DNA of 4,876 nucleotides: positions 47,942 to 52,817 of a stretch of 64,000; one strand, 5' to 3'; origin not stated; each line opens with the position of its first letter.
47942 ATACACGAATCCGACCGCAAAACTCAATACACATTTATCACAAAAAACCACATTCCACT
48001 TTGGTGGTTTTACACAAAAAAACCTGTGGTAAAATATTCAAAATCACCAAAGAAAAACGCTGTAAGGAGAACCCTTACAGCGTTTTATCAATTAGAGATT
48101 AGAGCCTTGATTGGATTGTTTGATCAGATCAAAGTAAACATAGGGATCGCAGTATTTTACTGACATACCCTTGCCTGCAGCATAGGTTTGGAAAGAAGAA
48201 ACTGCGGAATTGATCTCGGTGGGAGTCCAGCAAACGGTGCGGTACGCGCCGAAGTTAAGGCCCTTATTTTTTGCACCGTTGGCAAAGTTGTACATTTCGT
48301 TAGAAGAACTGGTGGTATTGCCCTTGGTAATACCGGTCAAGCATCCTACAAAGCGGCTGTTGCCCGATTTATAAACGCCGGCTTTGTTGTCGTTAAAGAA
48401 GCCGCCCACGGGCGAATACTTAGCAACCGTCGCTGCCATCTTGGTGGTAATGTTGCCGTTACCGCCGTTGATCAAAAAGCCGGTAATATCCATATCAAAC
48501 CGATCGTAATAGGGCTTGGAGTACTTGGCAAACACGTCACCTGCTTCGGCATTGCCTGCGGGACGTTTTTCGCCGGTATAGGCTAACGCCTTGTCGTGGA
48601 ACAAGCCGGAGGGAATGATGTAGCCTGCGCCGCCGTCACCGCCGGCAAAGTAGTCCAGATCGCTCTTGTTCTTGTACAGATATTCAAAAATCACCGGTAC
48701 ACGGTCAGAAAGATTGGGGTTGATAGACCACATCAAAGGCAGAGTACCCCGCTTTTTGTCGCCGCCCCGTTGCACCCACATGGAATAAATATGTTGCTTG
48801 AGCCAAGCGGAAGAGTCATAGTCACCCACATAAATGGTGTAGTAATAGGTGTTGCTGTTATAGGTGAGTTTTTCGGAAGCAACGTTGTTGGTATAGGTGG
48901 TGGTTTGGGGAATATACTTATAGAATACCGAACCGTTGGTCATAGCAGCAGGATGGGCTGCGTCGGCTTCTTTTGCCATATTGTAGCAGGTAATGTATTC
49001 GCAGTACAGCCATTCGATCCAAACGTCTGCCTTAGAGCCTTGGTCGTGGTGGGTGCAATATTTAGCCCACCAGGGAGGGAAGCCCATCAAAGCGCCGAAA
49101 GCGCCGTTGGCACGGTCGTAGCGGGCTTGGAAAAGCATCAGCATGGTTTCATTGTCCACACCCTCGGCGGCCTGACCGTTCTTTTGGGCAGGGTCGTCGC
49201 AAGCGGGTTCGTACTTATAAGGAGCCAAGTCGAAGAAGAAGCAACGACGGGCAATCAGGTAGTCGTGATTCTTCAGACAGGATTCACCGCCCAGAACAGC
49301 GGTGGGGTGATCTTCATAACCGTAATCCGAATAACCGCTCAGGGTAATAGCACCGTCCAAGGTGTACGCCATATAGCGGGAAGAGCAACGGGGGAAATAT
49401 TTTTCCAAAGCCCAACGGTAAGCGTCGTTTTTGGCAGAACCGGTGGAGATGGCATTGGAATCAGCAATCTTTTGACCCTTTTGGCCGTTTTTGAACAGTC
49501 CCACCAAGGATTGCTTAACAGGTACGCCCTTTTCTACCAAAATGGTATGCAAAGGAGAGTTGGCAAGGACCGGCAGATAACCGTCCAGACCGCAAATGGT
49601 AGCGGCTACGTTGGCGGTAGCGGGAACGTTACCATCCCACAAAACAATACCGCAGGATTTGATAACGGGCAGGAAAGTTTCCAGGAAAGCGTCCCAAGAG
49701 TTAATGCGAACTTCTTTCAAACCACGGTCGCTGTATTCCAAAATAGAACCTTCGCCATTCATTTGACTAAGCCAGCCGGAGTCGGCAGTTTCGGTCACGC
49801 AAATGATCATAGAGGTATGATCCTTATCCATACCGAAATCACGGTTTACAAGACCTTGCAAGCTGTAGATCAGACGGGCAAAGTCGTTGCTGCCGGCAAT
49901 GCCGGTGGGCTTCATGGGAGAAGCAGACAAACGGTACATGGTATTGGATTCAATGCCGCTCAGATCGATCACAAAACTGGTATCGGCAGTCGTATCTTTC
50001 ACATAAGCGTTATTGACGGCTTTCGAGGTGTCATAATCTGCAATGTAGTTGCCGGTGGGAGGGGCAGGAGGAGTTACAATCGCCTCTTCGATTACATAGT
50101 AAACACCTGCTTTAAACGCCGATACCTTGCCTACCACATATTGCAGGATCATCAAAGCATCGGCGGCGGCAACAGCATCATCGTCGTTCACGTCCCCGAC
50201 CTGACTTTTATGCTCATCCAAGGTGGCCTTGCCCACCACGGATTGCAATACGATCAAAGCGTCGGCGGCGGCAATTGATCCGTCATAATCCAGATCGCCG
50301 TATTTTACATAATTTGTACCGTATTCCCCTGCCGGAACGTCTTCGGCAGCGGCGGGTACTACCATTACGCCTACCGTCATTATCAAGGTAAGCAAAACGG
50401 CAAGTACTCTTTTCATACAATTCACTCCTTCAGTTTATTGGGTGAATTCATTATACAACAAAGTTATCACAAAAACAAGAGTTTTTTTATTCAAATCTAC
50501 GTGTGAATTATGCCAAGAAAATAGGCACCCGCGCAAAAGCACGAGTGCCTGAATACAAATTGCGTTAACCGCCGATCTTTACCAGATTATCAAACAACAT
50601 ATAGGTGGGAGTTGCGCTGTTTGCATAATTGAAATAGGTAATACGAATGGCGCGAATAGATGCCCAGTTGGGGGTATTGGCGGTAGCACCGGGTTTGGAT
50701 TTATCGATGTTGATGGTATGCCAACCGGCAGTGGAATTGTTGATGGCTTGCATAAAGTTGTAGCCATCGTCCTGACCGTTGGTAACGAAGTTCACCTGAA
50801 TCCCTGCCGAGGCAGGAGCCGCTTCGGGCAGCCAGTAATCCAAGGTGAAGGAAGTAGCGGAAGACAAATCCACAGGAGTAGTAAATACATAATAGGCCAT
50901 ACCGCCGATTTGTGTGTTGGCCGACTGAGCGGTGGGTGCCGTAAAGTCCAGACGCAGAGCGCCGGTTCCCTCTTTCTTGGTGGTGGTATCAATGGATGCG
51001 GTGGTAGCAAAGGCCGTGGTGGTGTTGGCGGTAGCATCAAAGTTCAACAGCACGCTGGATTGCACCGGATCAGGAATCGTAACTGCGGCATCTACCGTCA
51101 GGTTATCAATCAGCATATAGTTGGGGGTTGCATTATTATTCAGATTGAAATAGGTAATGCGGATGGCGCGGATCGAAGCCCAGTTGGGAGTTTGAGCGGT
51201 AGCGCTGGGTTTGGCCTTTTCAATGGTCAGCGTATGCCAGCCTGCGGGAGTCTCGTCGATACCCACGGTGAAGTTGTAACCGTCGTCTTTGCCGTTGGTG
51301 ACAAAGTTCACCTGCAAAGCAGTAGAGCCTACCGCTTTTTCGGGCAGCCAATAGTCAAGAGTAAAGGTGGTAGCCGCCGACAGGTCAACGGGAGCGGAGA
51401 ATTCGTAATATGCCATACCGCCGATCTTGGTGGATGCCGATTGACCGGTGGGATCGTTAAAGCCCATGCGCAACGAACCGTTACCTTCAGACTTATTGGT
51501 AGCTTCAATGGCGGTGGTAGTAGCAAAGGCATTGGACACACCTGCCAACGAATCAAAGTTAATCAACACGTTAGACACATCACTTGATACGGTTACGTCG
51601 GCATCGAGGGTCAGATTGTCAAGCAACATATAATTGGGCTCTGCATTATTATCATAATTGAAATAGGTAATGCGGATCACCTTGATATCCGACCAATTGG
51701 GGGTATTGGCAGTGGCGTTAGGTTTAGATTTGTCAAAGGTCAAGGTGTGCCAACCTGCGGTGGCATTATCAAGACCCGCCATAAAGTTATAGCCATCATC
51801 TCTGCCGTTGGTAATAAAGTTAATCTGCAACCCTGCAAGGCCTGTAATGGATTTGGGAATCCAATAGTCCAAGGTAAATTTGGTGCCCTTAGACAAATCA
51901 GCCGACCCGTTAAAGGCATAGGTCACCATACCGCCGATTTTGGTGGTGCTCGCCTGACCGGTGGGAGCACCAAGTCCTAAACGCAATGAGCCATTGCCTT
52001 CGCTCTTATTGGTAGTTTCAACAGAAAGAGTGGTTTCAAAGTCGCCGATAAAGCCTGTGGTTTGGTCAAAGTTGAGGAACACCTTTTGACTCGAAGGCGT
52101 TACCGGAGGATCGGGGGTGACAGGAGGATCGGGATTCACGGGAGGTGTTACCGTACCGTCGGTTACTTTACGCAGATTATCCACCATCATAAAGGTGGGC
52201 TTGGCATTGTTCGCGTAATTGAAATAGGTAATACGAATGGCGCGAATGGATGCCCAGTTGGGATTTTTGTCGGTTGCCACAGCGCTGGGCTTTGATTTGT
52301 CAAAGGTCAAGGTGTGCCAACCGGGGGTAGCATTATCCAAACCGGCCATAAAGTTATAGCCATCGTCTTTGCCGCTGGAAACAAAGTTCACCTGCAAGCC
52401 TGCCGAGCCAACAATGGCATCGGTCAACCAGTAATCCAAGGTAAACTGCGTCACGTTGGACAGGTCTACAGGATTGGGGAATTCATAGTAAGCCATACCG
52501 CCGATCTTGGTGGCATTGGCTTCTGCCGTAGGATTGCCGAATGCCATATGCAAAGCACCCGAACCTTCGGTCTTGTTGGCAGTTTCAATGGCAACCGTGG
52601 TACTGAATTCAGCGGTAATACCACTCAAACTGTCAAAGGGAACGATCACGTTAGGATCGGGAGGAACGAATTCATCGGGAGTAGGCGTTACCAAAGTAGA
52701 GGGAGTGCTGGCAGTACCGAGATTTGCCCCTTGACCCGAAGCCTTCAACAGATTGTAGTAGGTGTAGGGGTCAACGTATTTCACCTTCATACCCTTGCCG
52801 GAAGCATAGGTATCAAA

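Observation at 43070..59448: Tandem array of six paralogues of an uncharacterised ~620-aa core, five of them dockerin-tagged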

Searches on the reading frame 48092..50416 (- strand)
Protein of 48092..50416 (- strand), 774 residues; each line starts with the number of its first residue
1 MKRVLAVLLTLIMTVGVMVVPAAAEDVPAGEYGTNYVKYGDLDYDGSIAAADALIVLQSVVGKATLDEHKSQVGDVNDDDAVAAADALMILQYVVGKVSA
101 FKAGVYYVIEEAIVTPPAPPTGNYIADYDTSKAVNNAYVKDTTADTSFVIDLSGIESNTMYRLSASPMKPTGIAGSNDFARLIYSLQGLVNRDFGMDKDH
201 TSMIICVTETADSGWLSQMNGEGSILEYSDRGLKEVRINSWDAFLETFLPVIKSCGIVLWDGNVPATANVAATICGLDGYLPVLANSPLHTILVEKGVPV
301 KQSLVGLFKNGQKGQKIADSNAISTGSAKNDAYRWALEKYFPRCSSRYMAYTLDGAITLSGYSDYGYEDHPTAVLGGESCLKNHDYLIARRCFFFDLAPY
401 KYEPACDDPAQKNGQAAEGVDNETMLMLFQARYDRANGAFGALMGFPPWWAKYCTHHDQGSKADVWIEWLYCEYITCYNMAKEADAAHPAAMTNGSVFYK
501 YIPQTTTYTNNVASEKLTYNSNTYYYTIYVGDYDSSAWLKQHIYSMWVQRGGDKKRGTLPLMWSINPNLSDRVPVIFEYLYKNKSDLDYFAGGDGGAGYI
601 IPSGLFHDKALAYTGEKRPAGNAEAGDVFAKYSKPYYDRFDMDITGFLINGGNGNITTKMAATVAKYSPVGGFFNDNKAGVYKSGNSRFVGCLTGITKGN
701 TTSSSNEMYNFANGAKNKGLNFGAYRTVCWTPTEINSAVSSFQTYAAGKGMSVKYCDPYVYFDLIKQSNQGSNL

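Call 4: search_protein_families(library=pfam, proteins=[window:48092-50416:-], max_evalue=0.01)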
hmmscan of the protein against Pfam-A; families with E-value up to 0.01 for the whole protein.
window:48092-50416:- (774 aa): 3 families
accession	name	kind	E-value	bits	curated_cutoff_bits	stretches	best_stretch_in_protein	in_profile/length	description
PF14323.11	GxGYxYP_C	-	9.4e-22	78.4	27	1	522-730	1-210/242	GxGYxYP putative glycoside hydrolase C-terminal domain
PF20957.2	GxGYxYP_N_2nd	-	4.3e-07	30.4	24.5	1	256-344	3-68/68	GxGYxYP_N second domain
PF00404.24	Dockerin_1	-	4.5e-06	27.2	22.9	1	39-94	1-56/57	Dockerin type I domain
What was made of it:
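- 48092..50416 (-): P3: signal peptide, dockerin (about 50111-50296), GxGYxYP core. Pfam Dockerin_1 27.2 bits and GxGYxYP_C 78.4 bits (call 4).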

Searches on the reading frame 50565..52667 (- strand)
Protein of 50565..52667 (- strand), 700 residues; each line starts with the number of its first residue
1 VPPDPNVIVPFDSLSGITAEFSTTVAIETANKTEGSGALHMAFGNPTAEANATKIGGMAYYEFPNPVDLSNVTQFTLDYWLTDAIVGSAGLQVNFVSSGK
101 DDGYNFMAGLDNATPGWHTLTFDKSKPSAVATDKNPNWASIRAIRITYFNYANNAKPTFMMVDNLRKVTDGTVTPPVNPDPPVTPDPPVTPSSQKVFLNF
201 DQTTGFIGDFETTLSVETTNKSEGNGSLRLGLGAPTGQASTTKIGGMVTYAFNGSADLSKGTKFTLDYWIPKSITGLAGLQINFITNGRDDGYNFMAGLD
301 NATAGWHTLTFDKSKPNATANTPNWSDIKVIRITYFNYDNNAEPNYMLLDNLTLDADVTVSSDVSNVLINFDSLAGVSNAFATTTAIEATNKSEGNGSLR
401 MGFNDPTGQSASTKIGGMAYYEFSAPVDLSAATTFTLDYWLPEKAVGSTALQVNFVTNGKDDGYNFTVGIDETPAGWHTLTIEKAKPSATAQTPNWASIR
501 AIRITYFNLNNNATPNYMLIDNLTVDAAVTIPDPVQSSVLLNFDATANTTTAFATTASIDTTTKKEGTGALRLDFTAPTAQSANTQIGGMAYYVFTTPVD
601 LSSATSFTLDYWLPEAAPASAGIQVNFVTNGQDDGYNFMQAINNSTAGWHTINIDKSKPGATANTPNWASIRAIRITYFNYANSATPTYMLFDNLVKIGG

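Call 43: search_protein_families(library=ncbifam, proteins=[window:50565-52667:-], max_evalue=0.01)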
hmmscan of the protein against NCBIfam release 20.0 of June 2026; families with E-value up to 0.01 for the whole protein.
window:50565-52667:- (700 aa): 1 family
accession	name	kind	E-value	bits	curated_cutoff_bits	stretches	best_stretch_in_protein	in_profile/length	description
TIGR02011.1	IscA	equivalog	0.00075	19.7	150.6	0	260-296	56-89/105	iron-sulfur cluster assembly protein IscA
